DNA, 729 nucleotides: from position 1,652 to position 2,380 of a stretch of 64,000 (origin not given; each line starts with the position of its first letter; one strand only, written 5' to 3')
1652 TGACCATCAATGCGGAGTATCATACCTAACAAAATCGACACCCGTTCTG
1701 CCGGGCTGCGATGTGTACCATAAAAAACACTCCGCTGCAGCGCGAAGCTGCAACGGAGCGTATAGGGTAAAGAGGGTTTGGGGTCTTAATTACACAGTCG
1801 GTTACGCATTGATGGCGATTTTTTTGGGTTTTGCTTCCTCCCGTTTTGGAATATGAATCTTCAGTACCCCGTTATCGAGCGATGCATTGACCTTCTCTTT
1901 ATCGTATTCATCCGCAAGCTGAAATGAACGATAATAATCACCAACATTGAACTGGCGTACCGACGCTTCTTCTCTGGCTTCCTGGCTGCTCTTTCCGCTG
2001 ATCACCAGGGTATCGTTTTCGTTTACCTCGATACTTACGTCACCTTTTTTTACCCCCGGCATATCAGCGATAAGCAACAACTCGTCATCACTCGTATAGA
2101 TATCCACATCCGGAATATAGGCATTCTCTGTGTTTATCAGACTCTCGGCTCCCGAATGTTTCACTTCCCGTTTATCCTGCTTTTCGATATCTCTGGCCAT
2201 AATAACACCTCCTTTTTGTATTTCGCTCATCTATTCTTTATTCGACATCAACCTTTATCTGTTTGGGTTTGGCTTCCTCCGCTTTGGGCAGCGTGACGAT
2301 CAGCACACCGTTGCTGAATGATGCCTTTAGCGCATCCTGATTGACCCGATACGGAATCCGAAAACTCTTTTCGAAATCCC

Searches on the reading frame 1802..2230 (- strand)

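Call 69: search_protein_families(library=pfam, proteins=[window:1802-2230:-], max_evalue=0.00001)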
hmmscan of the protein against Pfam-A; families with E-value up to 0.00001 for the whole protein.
window:1802-2230:- (142 aa): 1 family
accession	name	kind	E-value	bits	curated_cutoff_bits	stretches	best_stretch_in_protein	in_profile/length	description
PF00011.27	HSP20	-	1.4e-21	76.9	20.8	1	44-141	2-102/102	Hsp20/alpha crystallin family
